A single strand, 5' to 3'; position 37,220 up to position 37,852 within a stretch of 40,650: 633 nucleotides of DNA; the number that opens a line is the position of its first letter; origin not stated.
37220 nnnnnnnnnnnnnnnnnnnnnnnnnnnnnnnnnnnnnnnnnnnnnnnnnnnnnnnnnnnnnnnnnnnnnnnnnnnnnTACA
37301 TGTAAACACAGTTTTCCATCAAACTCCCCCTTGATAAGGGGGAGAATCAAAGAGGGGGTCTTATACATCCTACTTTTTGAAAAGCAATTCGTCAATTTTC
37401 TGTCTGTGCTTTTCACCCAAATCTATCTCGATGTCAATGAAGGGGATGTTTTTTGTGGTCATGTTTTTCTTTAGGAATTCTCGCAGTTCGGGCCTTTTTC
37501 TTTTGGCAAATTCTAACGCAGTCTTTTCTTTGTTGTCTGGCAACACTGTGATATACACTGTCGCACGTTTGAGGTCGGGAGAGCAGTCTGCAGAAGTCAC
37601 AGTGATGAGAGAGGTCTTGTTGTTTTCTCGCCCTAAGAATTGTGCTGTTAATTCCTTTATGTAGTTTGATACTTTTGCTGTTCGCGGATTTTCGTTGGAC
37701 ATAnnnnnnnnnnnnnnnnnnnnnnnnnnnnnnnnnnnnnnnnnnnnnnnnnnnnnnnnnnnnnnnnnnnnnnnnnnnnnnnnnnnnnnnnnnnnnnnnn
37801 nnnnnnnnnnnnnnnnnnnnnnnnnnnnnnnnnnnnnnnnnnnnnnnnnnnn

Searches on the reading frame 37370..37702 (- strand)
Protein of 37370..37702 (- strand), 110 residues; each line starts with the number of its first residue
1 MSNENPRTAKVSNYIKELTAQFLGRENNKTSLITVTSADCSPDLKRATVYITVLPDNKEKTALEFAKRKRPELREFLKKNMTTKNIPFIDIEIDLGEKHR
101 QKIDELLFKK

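Call 36: find_homologous_proteins(query=window:37370-37702:-, max_evalue=1e-10)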
Query window:37370-37702:- (110 aa): 1555 proteins with E <= 1e-10 among 1560 candidates; the best 120 are listed.
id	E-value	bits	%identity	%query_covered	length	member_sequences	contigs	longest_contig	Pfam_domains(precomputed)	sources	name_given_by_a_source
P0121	4.0e-64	231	100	100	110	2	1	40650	PF02033.24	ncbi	ncbi:MAG: ribosome-binding factor A [bacterium]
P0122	2.0e-54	200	85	100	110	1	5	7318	PF02033.24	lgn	-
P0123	1.3e-53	198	85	100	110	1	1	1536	PF02033.24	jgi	-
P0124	7.1e-52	192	87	95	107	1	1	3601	PF02033.24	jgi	jgi:ribosome-binding factor A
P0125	7.2e-52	192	89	92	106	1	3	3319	PF02033.24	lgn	-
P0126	3.7e-51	190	89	92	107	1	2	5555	PF02033.24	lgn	-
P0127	4.8e-51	189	88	94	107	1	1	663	PF02033.24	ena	-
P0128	5.0e-51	189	88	92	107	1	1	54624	PF02033.24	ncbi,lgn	ncbi:MAG: ribosome-binding factor A [Patescibacteria group bacterium]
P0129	9.5e-51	188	86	95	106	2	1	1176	PF02033.24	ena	-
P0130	9.6e-51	188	83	97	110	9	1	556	PF02033.24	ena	-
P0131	1.0e-50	188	83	97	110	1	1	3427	PF02033.24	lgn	-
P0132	1.5e-50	188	87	92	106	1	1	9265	PF02033.24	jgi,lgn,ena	-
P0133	2.0e-50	187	88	92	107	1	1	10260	PF02033.24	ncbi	-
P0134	3.3e-50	187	82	97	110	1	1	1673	PF02033.24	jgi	jgi:ribosome-binding factor A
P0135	3.3e-50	187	80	100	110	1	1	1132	PF02033.24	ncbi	-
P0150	2.1e-48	181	83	95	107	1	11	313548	PF02033.24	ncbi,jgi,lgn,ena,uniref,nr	ncbi:hypothetical protein A2738_03135 [Candidatus Nomurabacteria bacterium RIFCSPHIGHO2_01_FULL_42_1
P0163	1.5e-47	178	85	92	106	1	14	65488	PF02033.24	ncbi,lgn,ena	-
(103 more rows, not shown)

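Call 37: find_encoding_contigs(protein=P0128, flank=10000, max_places=2)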
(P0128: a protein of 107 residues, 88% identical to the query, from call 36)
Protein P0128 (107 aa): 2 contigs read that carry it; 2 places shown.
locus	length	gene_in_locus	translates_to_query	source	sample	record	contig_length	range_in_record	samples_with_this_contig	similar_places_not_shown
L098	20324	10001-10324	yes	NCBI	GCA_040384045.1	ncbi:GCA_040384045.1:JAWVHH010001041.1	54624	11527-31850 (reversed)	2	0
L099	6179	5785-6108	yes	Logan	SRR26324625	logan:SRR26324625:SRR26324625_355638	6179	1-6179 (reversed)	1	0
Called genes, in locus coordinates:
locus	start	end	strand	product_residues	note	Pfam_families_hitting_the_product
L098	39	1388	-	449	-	PF04862:DUF642, PF18998:Flg_new_2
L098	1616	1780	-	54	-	-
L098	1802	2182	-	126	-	PF07237:DUF1428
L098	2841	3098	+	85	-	-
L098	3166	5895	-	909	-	PF02861:Clp_N, PF13191:AAA_16 (weak), PF23569:NBD_SMAX1, PF00004:AAA, PF17871:AAA_lid_9, PF07724:AAA_2, PF07728:AAA_5, PF10431:ClpB_D2-small, +5 more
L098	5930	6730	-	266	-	-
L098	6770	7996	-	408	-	PF00266:Aminotran_5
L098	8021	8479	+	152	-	PF14584:DUF4446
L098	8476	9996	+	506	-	PF00009:GTP_EFTU, PF00071:Ras (weak), PF01926:MMR_HSR1, PF08477:Roc (weak), PF22042:EF-G_D2, PF11987:IF-2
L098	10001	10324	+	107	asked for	PF02033:RBFA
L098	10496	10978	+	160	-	PF01844:HNH (faint), PF13392:HNH_3 (weak)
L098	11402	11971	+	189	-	-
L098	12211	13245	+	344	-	PF01145:Band_7 (weak)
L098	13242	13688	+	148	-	-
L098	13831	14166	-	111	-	PF18895:T4SS_pilin (weak)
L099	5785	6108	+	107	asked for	PF02033:RBFA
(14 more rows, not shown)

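Call 38: find_encoding_contigs(protein=P0163, flank=10000, max_places=2)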
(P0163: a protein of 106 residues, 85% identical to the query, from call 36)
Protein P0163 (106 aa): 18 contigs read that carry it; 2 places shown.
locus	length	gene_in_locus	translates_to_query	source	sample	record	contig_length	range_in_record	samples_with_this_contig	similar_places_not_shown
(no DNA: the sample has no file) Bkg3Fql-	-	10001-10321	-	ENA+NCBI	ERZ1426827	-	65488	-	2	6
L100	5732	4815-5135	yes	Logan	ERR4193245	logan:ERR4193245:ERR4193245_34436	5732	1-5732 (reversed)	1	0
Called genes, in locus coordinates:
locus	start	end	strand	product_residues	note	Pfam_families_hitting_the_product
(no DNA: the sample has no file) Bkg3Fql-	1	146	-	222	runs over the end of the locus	PF00072:Response_reg, PF00486:Trans_reg_C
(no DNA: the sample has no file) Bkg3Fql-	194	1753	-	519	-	PF00175:NAD_binding_1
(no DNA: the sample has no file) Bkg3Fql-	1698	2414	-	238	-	PF02424:ApbE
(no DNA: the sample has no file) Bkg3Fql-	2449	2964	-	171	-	-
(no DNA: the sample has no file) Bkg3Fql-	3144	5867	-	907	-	PF02861:Clp_N, PF13191:AAA_16 (weak), PF23569:NBD_SMAX1, PF00004:AAA, PF17871:AAA_lid_9, PF07724:AAA_2, PF07728:AAA_5, PF10431:ClpB_D2-small, +5 more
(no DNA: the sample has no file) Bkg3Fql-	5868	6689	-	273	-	-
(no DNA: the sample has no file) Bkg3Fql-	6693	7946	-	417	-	PF00266:Aminotran_5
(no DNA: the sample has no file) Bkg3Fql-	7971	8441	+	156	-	PF14584:DUF4446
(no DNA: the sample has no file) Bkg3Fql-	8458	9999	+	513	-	PF00009:GTP_EFTU, PF00071:Ras, PF01926:MMR_HSR1, PF02421:FeoB_N (faint), PF08477:Roc (weak), PF22042:EF-G_D2, PF11987:IF-2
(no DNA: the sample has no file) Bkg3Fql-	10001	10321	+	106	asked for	PF02033:RBFA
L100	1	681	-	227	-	?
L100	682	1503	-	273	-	-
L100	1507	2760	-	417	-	PF00266:Aminotran_5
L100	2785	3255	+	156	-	PF14584:DUF4446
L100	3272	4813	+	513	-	PF00009:GTP_EFTU, PF00071:Ras, PF01926:MMR_HSR1, PF02421:FeoB_N (faint), PF08477:Roc (weak), PF22042:EF-G_D2, PF11987:IF-2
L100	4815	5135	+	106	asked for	PF02033:RBFA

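Call 39: find_encoding_contigs(protein=P0150, flank=10000, max_places=2)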
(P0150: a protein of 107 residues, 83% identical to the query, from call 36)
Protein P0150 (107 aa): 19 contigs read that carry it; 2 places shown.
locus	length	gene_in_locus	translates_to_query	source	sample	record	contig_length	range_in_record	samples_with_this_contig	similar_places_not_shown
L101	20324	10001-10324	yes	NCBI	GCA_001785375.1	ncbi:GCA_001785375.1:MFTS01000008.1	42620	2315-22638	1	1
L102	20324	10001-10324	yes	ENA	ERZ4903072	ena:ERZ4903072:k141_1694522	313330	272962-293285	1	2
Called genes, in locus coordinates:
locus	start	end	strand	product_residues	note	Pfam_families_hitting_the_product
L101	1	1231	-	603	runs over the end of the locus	PF00009:GTP_EFTU, PF01926:MMR_HSR1 (weak), PF22042:EF-G_D2, PF03144:GTP_EFTU_D2, PF00679:EFG_C, PF21018:BipA_C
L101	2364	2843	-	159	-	-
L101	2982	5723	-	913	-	PF02861:Clp_N, PF13191:AAA_16 (weak), PF23569:NBD_SMAX1, PF00004:AAA, PF17871:AAA_lid_9, PF07724:AAA_2, PF07728:AAA_5, PF10431:ClpB_D2-small, +5 more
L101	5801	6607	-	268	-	-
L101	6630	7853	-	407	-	PF00266:Aminotran_5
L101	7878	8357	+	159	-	PF14584:DUF4446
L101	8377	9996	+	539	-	PF00009:GTP_EFTU, PF00071:Ras (faint), PF01926:MMR_HSR1, PF22042:EF-G_D2, PF11987:IF-2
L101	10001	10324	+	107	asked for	PF02033:RBFA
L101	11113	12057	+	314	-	-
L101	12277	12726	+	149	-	-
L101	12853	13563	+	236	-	PF01833:TIG (weak)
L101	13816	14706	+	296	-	PF01145:Band_7 (weak)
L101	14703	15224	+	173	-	-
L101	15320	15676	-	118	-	PF18895:T4SS_pilin (weak)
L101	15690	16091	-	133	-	PF18895:T4SS_pilin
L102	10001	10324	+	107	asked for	PF02033:RBFA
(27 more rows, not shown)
